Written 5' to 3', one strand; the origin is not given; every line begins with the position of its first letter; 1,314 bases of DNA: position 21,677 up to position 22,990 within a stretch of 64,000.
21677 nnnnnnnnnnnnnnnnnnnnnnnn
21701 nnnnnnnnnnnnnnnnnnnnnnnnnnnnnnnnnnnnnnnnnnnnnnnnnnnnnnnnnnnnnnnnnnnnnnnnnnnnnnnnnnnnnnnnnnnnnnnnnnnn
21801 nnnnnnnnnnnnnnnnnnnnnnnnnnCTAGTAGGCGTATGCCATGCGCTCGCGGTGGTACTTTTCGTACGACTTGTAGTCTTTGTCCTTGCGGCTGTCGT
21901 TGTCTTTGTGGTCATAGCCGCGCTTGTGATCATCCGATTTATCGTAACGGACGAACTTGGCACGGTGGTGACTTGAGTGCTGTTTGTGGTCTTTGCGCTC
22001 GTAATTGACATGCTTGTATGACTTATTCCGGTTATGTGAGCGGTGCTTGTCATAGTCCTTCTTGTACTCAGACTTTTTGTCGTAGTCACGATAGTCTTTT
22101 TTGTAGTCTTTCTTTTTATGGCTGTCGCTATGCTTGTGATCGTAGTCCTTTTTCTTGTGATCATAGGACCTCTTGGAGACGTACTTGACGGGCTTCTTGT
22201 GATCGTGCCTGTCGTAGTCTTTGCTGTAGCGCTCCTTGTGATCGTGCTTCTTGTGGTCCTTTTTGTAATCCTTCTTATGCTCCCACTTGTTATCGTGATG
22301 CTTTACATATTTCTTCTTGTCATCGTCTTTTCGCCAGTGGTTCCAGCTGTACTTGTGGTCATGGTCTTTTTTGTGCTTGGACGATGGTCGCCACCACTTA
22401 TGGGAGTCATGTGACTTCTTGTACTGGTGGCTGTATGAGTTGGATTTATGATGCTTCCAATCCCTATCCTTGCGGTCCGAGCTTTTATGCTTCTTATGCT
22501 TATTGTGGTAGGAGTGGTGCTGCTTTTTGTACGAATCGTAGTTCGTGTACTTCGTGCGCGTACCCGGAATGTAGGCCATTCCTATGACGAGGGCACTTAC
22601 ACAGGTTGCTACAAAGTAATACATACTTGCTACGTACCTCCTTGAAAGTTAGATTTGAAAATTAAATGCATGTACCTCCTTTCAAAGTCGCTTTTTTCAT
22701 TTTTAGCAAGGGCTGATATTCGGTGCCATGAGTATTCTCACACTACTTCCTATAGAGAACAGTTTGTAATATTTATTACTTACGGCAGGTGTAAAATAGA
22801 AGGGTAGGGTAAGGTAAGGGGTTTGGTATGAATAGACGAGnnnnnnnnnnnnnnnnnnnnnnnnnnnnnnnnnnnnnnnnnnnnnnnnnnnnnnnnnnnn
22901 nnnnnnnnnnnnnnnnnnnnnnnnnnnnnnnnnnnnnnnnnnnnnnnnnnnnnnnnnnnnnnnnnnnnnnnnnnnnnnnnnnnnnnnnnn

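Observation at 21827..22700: Extreme His/Lys/Asp/Tyr-rich secreted low-complexity protein with an upstream mini-ORF and tandem SD elements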

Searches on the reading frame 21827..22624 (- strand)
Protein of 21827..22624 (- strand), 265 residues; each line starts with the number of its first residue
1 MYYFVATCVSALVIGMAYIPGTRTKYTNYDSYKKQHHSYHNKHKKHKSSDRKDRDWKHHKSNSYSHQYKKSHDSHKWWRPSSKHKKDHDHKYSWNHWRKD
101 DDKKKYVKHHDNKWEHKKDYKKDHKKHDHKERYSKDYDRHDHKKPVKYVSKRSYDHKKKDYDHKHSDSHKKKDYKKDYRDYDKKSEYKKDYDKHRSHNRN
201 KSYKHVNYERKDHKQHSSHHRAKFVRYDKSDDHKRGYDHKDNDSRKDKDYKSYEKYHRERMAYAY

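Call 7: search_protein_families(library=pfam, proteins=[window:21827-22624:-], max_evalue=0.01)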
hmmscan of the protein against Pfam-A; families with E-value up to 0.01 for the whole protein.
window:21827-22624:- (265 aa): 0 families

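Call 8: find_encoding_contigs(protein=window:21827-22624:-, flank=10000, max_places=10)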
Protein window:21827-22624:- (265 aa): 13 contigs read that carry it; 10 places shown.
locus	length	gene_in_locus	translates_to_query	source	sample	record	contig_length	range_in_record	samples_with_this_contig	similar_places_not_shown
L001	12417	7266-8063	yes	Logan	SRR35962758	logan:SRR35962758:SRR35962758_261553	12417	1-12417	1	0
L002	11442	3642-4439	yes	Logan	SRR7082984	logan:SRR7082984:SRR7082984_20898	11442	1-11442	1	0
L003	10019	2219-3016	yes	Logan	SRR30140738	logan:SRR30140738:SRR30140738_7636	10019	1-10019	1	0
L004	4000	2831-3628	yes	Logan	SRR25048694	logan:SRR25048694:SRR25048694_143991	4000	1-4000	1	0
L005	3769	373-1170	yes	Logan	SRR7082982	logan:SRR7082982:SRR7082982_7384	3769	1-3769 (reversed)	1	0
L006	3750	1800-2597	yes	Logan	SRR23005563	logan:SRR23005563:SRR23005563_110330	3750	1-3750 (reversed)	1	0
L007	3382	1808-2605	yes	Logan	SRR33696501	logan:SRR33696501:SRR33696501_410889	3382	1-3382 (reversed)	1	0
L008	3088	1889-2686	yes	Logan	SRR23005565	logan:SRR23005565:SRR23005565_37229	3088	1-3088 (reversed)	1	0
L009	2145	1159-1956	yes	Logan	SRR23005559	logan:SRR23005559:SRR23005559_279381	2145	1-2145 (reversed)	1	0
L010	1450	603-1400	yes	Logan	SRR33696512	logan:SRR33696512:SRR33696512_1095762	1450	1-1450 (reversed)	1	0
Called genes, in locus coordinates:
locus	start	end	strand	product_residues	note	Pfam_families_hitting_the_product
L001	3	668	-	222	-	?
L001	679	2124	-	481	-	PF00133:tRNA-synt_1, PF01406:tRNA-synt_1e (weak), PF09334:tRNA-synt_1g, PF00133:tRNA-synt_1, PF01921:tRNA-synt_1f (weak), PF01406:tRNA-synt_1e (weak)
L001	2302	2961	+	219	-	-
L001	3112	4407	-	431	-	PF01204:Trehalase, PF22422:MGH1-like_GH, PF01204:Trehalase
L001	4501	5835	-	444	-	PF03448:MgtE_N, PF00571:CBS (faint), PF01769:MgtE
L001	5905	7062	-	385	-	PF04519:Bactofilin (weak), PF26514:DUF8173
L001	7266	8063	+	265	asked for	-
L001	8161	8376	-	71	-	-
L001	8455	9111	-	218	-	PF00551:Formyl_trans_N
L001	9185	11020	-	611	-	PF00009:GTP_EFTU, PF03144:GTP_EFTU_D2, PF22042:EF-G_D2, PF00679:EFG_C, PF21018:BipA_C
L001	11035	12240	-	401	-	PF00270:DEAD, PF04851:ResIII (weak), PF00271:Helicase_C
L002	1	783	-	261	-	?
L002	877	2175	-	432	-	PF03448:MgtE_N, PF00571:CBS (faint), PF01769:MgtE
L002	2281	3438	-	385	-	PF04519:Bactofilin (weak), PF26514:DUF8173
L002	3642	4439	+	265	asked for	-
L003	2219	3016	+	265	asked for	-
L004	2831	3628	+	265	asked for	-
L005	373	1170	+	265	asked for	-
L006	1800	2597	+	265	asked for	-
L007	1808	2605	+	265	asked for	-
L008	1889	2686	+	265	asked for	-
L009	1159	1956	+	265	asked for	-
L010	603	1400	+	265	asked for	-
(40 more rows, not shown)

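Call 9: find_homologous_proteins(query=window:21827-22624:-, max_evalue=0.001)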
Query window:21827-22624:- (265 aa): 1 proteins with E <= 0.001 among 279 candidates.
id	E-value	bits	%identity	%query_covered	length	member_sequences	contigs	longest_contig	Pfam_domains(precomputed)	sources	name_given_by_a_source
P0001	9.3e-33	132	48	100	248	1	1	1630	-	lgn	-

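Call 12: find_encoding_contigs(protein=P0001, flank=10000)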
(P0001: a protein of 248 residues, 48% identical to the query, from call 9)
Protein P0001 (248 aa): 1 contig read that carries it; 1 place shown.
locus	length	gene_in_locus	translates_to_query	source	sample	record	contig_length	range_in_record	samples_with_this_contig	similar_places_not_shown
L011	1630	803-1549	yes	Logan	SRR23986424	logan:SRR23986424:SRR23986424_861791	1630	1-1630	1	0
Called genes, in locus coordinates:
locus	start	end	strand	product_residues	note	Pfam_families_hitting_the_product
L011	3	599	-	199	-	?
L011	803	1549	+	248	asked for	-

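Call 23: find_related_loci(query=A2, collection=metagenome_contigs, flank=5000)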
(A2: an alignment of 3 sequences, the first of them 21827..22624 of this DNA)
Query A2 (265 aa) in metagenome_contigs; peptide patterns used: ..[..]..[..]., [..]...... (x = any residue, [..] = any of these).
567 stretches matched a pattern, but none encodes a relative of the query by tblastn (E <= 1e-3).

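Call 28: search_protein_representatives(alignment_id=A3)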
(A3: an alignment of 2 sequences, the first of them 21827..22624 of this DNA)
Query: 2 sequences, 283 profile positions. Proteins with E-value up to 0.001 (for the whole library): 1; up to 1e-10: 1; up to 1e-30: 1. The best 1 are listed.
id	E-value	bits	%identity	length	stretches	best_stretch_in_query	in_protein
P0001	2.5e-120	417.6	-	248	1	1-283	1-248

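Call 36: search_solved_structures(query=window:21827-22624:-, max_evalue=10)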
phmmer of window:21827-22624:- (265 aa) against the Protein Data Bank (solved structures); distinct sequences matched with E-value up to 10: 0.

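Call 37: search_protein_families(library=ncbifam, proteins=[window:21827-22624:-], max_evalue=1)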
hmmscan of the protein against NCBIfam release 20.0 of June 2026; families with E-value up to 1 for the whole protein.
window:21827-22624:- (265 aa): 0 families

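Call 39: find_homologous_proteins(query=window:21827-22624:-, max_evalue=10)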
Query window:21827-22624:- (265 aa): 1 proteins with E <= 10 among 279 candidates.
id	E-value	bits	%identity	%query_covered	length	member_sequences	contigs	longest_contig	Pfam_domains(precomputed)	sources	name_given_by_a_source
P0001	9.3e-33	132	48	100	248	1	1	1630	-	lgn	-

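Call 46: predict_structure(alignment_id=A3)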
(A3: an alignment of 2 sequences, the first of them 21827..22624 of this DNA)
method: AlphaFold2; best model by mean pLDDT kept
length: 265 residues; sequences in the alignment: 2
mean_pLDDT: 43.5   pTM: 0.12
mean pLDDT of the five models: 43.5, 41.7, 40.3, 39.4, 35.7
residues with pLDDT >= 90: 0; 70-90: 0; 50-70: 39; < 50: 226
segments of 3 or more residues with pLDDT < 50: 22-32, 34-56, 58-79, 81-84, 92-102, 104-107, 109-117, 119-155, 158-174, 176-245, 247-261
pLDDT, mean of each block of 10 residues (from residue 1): 60 56 47 42 41 43 41 43 49 45 47 44 40 42 40 43 43 43 39 37 36 36 37 39 46 48 49
secondary structure, 60 per line:
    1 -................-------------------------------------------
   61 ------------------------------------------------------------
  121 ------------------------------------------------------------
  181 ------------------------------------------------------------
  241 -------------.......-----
elements in order: H2-17 H254-260

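Call 47: list_cluster_members(proteins=[window:21827-22624:-, P0001])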
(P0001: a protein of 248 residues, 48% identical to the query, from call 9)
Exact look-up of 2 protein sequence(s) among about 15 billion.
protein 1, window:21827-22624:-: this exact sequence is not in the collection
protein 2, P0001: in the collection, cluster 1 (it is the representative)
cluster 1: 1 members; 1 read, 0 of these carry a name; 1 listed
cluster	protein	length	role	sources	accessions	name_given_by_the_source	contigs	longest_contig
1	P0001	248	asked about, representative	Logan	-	-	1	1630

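Call 48: list_cluster_members(proteins=[window:21830-22624:-])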
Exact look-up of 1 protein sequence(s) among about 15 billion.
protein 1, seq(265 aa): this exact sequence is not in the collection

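Call 64: search_dna_similar(query=window:21827-22624:-, collection=phages, mode=protein, max_evalue=0.01, max_rows=10)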
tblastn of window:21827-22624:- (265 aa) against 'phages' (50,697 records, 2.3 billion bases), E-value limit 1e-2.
No match.

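Call 65: search_dna_similar(query=window:21827-22624:-, collection=plasmids, mode=protein, max_evalue=0.01, max_rows=10)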
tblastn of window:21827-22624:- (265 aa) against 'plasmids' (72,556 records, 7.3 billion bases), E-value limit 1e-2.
No match.

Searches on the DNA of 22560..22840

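Call 33: search_rna_families(source=window, start=22560, end=22840, threshold=evalue, max_evalue=1)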
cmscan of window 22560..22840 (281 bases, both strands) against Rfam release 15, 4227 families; matches with E-value up to 1: 1.
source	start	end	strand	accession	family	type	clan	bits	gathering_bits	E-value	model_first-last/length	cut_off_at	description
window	22638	22713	+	RF03321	mir-1006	Gene; miRNA;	-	18.7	64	0.5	1-78/78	no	mir-1006 microRNA precursor family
